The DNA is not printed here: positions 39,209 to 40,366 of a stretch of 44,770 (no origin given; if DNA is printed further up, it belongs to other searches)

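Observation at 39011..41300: Translationally coupled pair of short two-domain serine recombinases, bracketed by a 15-nt direct repeat and extreme AT-rich DNA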

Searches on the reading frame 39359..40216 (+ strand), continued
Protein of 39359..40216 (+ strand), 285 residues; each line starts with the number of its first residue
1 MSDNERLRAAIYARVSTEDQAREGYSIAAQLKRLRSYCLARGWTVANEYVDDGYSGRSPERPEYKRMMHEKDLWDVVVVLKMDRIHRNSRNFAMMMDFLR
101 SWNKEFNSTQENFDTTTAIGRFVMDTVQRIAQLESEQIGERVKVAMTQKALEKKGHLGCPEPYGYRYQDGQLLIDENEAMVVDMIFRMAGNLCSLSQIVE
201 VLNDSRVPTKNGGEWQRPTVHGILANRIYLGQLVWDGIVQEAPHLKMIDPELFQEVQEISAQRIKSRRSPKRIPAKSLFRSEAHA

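Call 63: list_cluster_members(proteins=[P0122, P0124, P0126, P0127, P0130, P0131, P0135, P0137, P0141, P0145])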
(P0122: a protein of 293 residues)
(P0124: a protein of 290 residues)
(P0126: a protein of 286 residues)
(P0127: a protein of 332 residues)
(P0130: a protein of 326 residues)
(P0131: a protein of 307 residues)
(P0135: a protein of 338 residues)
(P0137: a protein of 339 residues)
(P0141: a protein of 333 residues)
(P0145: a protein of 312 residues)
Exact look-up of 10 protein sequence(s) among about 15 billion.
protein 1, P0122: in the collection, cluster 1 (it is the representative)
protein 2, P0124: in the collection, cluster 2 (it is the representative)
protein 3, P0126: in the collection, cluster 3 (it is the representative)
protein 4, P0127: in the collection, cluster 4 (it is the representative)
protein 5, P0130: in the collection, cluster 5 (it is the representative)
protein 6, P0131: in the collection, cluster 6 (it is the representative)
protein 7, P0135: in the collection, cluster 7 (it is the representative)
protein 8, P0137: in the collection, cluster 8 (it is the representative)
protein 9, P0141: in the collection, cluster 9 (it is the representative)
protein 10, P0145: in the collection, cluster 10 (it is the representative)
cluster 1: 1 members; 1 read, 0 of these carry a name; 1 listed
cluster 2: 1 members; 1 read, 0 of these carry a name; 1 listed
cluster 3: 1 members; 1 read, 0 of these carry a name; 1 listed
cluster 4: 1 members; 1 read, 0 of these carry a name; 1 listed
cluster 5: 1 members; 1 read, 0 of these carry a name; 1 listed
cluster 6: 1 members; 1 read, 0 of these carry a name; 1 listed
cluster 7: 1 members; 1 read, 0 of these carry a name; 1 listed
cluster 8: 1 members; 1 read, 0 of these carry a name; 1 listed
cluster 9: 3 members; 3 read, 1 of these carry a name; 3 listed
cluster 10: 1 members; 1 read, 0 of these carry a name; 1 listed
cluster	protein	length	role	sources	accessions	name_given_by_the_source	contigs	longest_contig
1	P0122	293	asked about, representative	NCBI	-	-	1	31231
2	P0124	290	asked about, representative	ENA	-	-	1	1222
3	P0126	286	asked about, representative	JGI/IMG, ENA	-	-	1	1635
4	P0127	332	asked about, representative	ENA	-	-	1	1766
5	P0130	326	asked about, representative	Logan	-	-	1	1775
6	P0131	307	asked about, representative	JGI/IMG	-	-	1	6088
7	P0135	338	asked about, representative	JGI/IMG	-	-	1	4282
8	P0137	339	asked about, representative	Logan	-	-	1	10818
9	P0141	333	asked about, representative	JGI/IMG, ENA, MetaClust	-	\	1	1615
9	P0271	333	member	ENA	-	-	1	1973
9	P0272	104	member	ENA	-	-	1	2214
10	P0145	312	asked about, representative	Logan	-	-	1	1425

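Call 64: find_homologous_proteins(query=L081:4724-5575:+, max_evalue=1e-40)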
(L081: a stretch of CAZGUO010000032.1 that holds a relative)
Query L081:4724-5575:+ (284 aa): 3269 proteins with E <= 1e-40 among 4908 candidates; the best 120 are listed.
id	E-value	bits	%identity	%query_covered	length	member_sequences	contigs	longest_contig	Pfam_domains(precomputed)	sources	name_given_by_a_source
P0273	6.2e-183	624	99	99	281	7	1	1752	PF07508.20,PF00239.27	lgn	-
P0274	7.9e-157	539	86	95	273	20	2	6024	PF07508.20,PF00239.27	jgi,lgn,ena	-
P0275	4.6e-151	520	82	96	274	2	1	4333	PF07508.20,PF00239.27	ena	-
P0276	6.0e-150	516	82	96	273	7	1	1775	PF07508.20,PF00239.27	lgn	-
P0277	2.9e-149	514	82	96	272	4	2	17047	PF07508.20,PF00239.27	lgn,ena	-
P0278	6.7e-147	506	81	95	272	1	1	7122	PF07508.20,PF00239.27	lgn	-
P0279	3.7e-142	491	78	95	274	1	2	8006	PF07508.20,PF00239.27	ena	-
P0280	9.9e-142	489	76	95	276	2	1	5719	PF07508.20,PF00239.27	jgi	jgi:DNA invertase Pin-like site-specific DNA recombinase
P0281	4.0e-141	487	77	95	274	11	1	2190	PF07508.20,PF00239.27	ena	-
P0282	4.6e-141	487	77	95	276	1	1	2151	PF07508.20,PF00239.27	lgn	-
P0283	7.0e-141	487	76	95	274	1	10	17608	PF07508.20,PF00239.27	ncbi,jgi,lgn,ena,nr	ncbi:MAG: recombinase family protein [Thermoplasmata archaeon]|nr:recombinase family protein [Thermo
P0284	1.1e-138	479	76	95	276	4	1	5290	PF07508.20,PF00239.27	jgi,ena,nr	nr:MAG: recombinase family protein [Thermoplasmata archaeon]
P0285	2.4e-138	478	77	95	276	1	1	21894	PF07508.20,PF00239.27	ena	-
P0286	5.5e-137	474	75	95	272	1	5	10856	PF07508.20,PF00239.27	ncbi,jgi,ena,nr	ncbi:MAG: recombinase family protein [Deltaproteobacteria bacterium]|nr:MAG: recombinase family prot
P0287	1.5e-136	472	74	94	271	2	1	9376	PF07508.20,PF00239.27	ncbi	ncbi:MAG: recombinase family protein [Candidatus Thermoplasmatota archaeon]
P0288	2.8e-136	471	75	95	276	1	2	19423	PF07508.20,PF00239.27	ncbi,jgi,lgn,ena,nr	ncbi:MAG TPA: recombinase family protein [Thermoplasmata archaeon]|nr:recombinase family protein [Th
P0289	5.9e-135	467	75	93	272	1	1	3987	PF07508.20,PF00239.27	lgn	-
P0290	1.2e-134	466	75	93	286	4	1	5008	PF07508.20,PF00239.27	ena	-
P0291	2.6e-134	465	75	93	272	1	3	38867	PF07508.20,PF00239.27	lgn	-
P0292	1.1e-133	463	73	96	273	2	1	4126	PF07508.20,PF00239.27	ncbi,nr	ncbi:MAG: recombinase family protein [Candidatus Thermoplasmatota archaeon]|nr:recombinase family pr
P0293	1.4e-133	463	75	93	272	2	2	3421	PF07508.20,PF00239.27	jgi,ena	-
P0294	1.7e-133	462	73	96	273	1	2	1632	PF07508.20,PF00239.27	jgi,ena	-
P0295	2.0e-133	462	74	93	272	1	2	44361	PF07508.20,PF00239.27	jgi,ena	-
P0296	2.9e-133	462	73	95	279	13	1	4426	PF07508.20,PF00239.27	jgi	-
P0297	4.7e-133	461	74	93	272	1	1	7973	PF07508.20,PF00239.27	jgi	-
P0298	4.8e-133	461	74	93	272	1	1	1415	PF07508.20,PF00239.27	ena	-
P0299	8.8e-133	460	73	93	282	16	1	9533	PF07508.20,PF00239.27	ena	-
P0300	1.3e-132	459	73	95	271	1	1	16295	PF07508.20,PF00239.27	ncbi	-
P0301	1.9e-132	459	76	93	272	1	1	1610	PF07508.20,PF00239.27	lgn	-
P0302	2.4e-132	459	73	93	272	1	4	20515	PF07508.20,PF00239.27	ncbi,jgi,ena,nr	ncbi:MAG: recombinase family protein [Thermoplasmata archaeon]|nr:MAG: recombinase family protein [T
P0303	5.7e-132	457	75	93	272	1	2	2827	PF07508.20,PF00239.27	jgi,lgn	jgi:site-specific DNA recombinase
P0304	1.1e-131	456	73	95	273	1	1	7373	PF07508.20,PF00239.27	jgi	jgi:site-specific DNA recombinase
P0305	1.2e-131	456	74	93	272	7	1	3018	PF07508.20,PF00239.27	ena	-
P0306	1.3e-131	456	74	93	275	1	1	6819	PF07508.20,PF00239.27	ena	-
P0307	1.9e-131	456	74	93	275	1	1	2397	PF07508.20,PF00239.27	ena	-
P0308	3.0e-131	455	73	92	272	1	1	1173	PF07508.20,PF00239.27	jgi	jgi:DNA invertase Pin-like site-specific DNA recombinase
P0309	3.8e-131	455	73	94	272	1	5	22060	PF07508.20,PF00239.27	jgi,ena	-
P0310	1.1e-130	453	74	93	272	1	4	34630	PF07508.20,PF00239.27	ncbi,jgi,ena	-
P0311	1.3e-130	453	73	95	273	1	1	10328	PF07508.20,PF00239.27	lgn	-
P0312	1.7e-130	452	73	93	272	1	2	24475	PF07508.20,PF00239.27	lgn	-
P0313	1.7e-130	452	72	95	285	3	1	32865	PF07508.20,PF00239.27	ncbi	ncbi:MAG: recombinase family protein [Candidatus Thermoplasmatota archaeon]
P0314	2.4e-130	452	74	92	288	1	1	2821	PF07508.20,PF00239.27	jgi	jgi:site-specific DNA recombinase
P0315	2.5e-130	452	72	94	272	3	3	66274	PF07508.20,PF00239.27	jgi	jgi:site-specific DNA recombinase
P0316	6.1e-130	451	73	95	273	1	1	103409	PF07508.20,PF00239.27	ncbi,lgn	-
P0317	1.0e-129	450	72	94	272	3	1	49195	PF07508.20,PF00239.27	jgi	jgi:site-specific DNA recombinase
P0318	1.3e-129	450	73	94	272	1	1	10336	PF07508.20,PF00239.27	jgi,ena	-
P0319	1.7e-129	449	71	93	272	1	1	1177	PF07508.20,PF00239.27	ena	-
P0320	1.8e-129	449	71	95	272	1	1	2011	PF07508.20,PF00239.27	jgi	jgi:DNA invertase Pin-like site-specific DNA recombinase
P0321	1.9e-129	449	71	93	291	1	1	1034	PF07508.20,PF00239.27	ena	-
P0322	2.3e-129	449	73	93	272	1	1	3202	PF07508.20,PF00239.27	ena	-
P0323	4.1e-129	448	73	94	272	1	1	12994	PF07508.20,PF00239.27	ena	-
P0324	4.4e-129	448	74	94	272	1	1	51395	PF07508.20,PF00239.27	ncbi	ncbi:MAG: recombinase family protein [Candidatus Thermoplasmatota archaeon]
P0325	6.4e-129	447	73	95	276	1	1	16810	PF07508.20,PF00239.27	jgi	jgi:DNA invertase Pin-like site-specific DNA recombinase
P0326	7.9e-129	447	71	92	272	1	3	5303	PF07508.20,PF00239.27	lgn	-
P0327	1.1e-128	447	72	94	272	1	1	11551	PF07508.20,PF00239.27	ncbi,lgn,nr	ncbi:MAG: recombinase family protein [Candidatus Thermoplasmatota archaeon]|nr:recombinase family pr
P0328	1.2e-128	446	72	93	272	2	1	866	PF07508.20,PF00239.27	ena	-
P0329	1.9e-128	446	71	93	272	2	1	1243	PF07508.20,PF00239.27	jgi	jgi:site-specific DNA recombinase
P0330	1.9e-128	446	73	92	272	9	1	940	PF07508.20,PF00239.27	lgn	-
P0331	2.0e-128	446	73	94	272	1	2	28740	PF07508.20,PF00239.27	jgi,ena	-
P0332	2.1e-128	446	74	93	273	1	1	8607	PF07508.20,PF00239.27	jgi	jgi:DNA invertase Pin-like site-specific DNA recombinase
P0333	2.1e-128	446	72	92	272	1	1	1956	PF07508.20,PF00239.27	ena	-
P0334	2.8e-128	445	73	93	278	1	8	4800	PF07508.20,PF00239.27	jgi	jgi:site-specific DNA recombinase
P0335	3.0e-128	445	71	94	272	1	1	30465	PF07508.20,PF00239.27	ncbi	ncbi:MAG: recombinase family protein [Methanobacteriota archaeon]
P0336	3.5e-128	445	74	93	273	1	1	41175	PF07508.20,PF00239.27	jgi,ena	-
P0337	4.8e-128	444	72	93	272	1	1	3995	PF07508.20,PF00239.27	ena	-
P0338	4.8e-128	444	73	93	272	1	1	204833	PF07508.20,PF00239.27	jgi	jgi:DNA invertase Pin-like site-specific DNA recombinase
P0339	5.0e-128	444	72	94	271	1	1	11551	PF07508.20,PF00239.27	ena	-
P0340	5.9e-128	444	70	96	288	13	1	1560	PF07508.20,PF00239.27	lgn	-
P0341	9.3e-128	443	72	92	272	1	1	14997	PF07508.20,PF00239.27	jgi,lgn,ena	-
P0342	1.2e-127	443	70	94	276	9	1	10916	PF07508.20,PF00239.27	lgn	-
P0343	1.2e-127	443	74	93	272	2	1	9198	PF07508.20,PF00239.27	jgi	-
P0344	1.4e-127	443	71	94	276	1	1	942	PF07508.20,PF00239.27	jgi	-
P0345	1.5e-127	443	72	94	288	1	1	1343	PF07508.20,PF00239.27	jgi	jgi:DNA invertase Pin-like site-specific DNA recombinase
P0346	1.6e-127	443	72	93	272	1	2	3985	PF07508.20,PF00239.27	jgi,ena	-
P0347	1.7e-127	443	72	95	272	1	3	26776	PF07508.20,PF00239.27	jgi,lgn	jgi:DNA invertase Pin-like site-specific DNA recombinase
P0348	1.7e-127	443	72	93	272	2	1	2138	PF07508.20,PF00239.27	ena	-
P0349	1.7e-127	443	71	95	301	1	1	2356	PF07508.20,PF00239.27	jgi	-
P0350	1.9e-127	442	72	94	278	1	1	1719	PF07508.20,PF00239.27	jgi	jgi:site-specific DNA recombinase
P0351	1.9e-127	442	73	93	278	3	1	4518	PF07508.20,PF00239.27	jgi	-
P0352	2.3e-127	442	71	94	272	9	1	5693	PF07508.20,PF00239.27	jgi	jgi:site-specific DNA recombinase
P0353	2.9e-127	442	70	95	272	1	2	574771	PF07508.20,PF00239.27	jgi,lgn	-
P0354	3.7e-127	441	74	92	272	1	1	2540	PF07508.20,PF00239.27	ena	-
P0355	4.2e-127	441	72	92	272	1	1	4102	PF07508.20,PF00239.27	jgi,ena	-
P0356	4.6e-127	441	71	93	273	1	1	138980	PF07508.20,PF00239.27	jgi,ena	-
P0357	4.7e-127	441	72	94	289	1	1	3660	PF07508.20,PF00239.27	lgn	-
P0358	5.3e-127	441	73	92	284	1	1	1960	PF07508.20,PF00239.27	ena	-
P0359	7.1e-127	441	71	93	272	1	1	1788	PF07508.20,PF00239.27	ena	-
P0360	7.6e-127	440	73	92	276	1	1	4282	PF07508.20,PF00239.27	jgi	jgi:DNA invertase Pin-like site-specific DNA recombinase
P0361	1.1e-126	440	72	94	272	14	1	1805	PF07508.20,PF00239.27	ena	-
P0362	1.5e-126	440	71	95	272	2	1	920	PF07508.20,PF00239.27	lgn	-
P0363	1.5e-126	439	72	93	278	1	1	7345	PF07508.20,PF00239.27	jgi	-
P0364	1.6e-126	439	70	93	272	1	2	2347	PF07508.20,PF00239.27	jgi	jgi:site-specific DNA recombinase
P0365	2.1e-126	439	70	94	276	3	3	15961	PF07508.20,PF00239.27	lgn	-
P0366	2.2e-126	439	70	97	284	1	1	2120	PF07508.20,PF00239.27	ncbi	-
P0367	2.4e-126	439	72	92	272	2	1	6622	PF07508.20,PF00239.27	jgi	jgi:DNA invertase Pin-like site-specific DNA recombinase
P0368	2.4e-126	439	72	93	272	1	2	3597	PF07508.20,PF00239.27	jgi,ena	-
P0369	3.6e-126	438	71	94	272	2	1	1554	PF07508.20,PF00239.27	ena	-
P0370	3.7e-126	438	71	95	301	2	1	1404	PF07508.20,PF00239.27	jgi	-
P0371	4.6e-126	438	71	95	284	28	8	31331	PF07508.20,PF00239.27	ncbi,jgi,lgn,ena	jgi:DNA invertase Pin-like site-specific DNA recombinase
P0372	4.8e-126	438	71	95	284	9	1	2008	PF07508.20,PF00239.27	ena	-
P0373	5.4e-126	438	72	93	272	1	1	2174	PF07508.20,PF00239.27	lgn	-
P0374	6.5e-126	437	71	95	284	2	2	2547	PF07508.20,PF00239.27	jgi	-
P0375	6.8e-126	437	72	93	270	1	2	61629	PF07508.20,PF00239.27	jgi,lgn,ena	jgi:site-specific DNA recombinase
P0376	7.6e-126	437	71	94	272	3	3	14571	PF07508.20,PF00239.27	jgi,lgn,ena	jgi:DNA invertase Pin-like site-specific DNA recombinase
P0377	7.8e-126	437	72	92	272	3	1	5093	PF07508.20,PF00239.27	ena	-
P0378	8.1e-126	437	70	94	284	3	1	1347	PF07508.20,PF00239.27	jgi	jgi:DNA invertase Pin-like site-specific DNA recombinase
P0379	8.3e-126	437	72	93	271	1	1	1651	PF07508.20,PF00239.27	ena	-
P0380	9.0e-126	437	70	94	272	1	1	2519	PF07508.20,PF00239.27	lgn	-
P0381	9.0e-126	437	69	96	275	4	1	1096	PF07508.20,PF00239.27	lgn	-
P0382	9.9e-126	437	72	93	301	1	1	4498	PF07508.20,PF00239.27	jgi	-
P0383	1.0e-125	437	69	94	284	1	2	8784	PF07508.20,PF00239.27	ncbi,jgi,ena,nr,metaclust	ncbi:site-specific recombinase [Thermoplasmatales archaeon SM1-50]|nr:MAG: site-specific recombinase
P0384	1.1e-125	437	71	95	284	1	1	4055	PF07508.20,PF00239.27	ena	-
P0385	1.1e-125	437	71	95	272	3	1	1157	PF07508.20,PF00239.27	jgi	jgi:DNA invertase Pin-like site-specific DNA recombinase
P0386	1.2e-125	437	73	92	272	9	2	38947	PF07508.20,PF00239.27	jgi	jgi:DNA invertase Pin-like site-specific DNA recombinase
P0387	1.3e-125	436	70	94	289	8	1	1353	PF07508.20,PF00239.27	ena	-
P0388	1.5e-125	436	71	95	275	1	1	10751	PF07508.20,PF00239.27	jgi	jgi:site-specific DNA recombinase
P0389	1.7e-125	436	72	92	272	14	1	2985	PF07508.20,PF00239.27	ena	-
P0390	1.8e-125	436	72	93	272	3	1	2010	PF07508.20,PF00239.27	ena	-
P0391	1.9e-125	436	71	93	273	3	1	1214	PF07508.20,PF00239.27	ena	-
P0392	2.1e-125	436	70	95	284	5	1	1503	PF07508.20,PF00239.27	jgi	jgi:DNA invertase Pin-like site-specific DNA recombinase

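Call 66: find_encoding_contigs(protein=P0353, flank=5000, max_places=2)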
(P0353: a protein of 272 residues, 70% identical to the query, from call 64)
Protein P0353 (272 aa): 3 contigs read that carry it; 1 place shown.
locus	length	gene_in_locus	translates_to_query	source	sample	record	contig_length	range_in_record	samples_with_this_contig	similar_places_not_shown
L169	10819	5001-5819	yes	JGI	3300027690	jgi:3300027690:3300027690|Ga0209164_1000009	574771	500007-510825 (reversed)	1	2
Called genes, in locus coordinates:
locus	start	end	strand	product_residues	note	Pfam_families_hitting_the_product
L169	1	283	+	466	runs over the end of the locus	PF04389:Peptidase_M28, PF01546:Peptidase_M20 (weak)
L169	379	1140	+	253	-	PF21003:NucS_N, PF01939:NucS_C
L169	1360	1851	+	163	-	-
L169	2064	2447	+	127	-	PF01201:Ribosomal_S8e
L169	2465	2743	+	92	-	PF01922:SRP19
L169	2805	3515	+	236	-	PF10584:Proteasome_A_N, PF00227:Proteasome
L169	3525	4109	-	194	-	PF18955:DUF5698, PF10035:DUF2179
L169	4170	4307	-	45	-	-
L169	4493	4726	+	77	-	-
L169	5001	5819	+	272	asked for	PF00239:Resolvase, PF07508:Recombinase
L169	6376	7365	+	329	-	PF00801:PKD (weak)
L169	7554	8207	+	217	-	PF01488:Shikimate_DH (faint), PF02254:TrkA_N, PF03435:Sacchrp_dh_NADP, PF03807:F420_oxidored (weak), PF13241:NAD_binding_7 (weak), PF13460:NAD_binding_10 (weak), PF02080:TrkA_C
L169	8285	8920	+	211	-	PF00227:Proteasome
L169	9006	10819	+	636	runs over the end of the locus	PF17214:KH_TffA, PF00753:Lactamase_B, PF16661:Lactamase_B_6, PF23023:Anti-Pycsar_Apyc1 (weak), PF12706:Lactamase_B_2, PF10996:Beta-Casp, PF07521:RMMBL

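Call 67: find_encoding_contigs(protein=P0338, flank=5000, max_places=2)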
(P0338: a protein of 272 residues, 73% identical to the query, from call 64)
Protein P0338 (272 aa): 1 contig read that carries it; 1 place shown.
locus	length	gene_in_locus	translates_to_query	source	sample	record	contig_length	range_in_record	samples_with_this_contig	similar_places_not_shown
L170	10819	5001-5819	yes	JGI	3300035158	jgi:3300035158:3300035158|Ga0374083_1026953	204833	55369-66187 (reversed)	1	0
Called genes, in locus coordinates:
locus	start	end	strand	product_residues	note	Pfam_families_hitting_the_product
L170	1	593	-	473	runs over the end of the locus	PF01554:MatE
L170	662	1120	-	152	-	-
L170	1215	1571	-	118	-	-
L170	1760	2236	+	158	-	PF00578:AhpC-TSA, PF08534:Redoxin, PF13911:AhpC-TSA_2 (weak)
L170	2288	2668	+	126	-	PF01201:Ribosomal_S8e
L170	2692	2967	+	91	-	PF01922:SRP19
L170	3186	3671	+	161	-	-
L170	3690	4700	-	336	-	PF18911:PKD_4 (faint)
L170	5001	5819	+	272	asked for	PF00239:Resolvase, PF07508:Recombinase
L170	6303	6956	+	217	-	PF01488:Shikimate_DH (weak), PF02254:TrkA_N, PF03435:Sacchrp_dh_NADP, PF03807:F420_oxidored, PF13241:NAD_binding_7, PF13460:NAD_binding_10, PF02080:TrkA_C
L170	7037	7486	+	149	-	-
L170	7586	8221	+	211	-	PF00227:Proteasome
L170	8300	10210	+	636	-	PF17214:KH_TffA, PF00753:Lactamase_B, PF16661:Lactamase_B_6, PF23023:Anti-Pycsar_Apyc1 (weak), PF12706:Lactamase_B_2, PF10996:Beta-Casp, PF07521:RMMBL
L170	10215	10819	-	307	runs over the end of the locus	-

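Call 68: find_encoding_contigs(protein=P0316, flank=5000, max_places=2)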
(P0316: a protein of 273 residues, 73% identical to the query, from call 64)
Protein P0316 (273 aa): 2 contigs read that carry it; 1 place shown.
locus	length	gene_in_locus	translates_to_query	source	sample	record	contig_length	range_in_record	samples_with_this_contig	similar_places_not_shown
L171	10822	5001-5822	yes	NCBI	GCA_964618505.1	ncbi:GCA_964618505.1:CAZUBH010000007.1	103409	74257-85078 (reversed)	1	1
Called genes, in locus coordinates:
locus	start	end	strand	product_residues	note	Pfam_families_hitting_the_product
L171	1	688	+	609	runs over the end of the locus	PF13360:PQQ_2, PF13570:Beta-prop_ACSF4, PF01011:PQQ (faint), PF00801:PKD (faint), PF13360:PQQ_2, PF13570:Beta-prop_ACSF4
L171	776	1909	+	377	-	-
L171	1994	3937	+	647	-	PF00801:PKD (faint), PF13620:CarboxypepD_reg, PF13715:CarbopepD_reg_2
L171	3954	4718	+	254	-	PF01978:TrmB (faint), PF01022:HTH_5 (faint), PF01047:MarR (faint), PF04967:HTH_10 (faint), PF13601:HTH_34 (faint), PF13412:HTH_24 (weak), PF24266:HTH_HVO_0163_N (weak), PF13412:HTH_24 (weak), +1 more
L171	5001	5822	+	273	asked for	PF00239:Resolvase, PF07508:Recombinase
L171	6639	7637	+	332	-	PF13476:AAA_23 (weak), PF00005:ABC_tran, PF02463:SMC_N (weak), PF13304:AAA_21 (faint), PF13732:DrrA1-3_C (weak)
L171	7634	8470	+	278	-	PF01061:ABC2_membrane (weak)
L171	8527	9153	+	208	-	PF01022:HTH_5 (faint), PF12840:HTH_20 (faint), PF13412:HTH_24 (faint), PF13463:HTH_27 (faint), PF24266:HTH_HVO_0163_N (weak)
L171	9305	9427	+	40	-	-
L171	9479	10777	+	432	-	PF04055:Radical_SAM, PF13353:Fer4_12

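Call 75: search_protein_families(library=padloc, proteins=[window:39359-40213:+], max_evalue=0.001)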
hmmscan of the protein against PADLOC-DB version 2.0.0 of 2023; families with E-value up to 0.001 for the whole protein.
window:39359-40213:+ (285 aa): 0 families

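Call 76: search_protein_families(library=phrogs, proteins=[window:39359-40213:+], max_evalue=0.00001)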
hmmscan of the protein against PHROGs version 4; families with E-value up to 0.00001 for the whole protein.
window:39359-40213:+ (285 aa): 4 families
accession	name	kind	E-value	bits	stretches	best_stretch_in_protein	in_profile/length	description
phrog_95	-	integration and excision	3.4e-83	281.3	1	3-280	84-374/651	integrase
phrog_125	-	DNA, RNA and nucleotide metabolism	9.9e-35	121.3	1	4-232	17-208/254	DNA invertase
phrog_7701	-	DNA, RNA and nucleotide metabolism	2.3e-08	35.4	1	162-268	5-93/137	DNA invertase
phrog_6620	-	integration and excision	5e-08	33.7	1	2-106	51-150/201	transposase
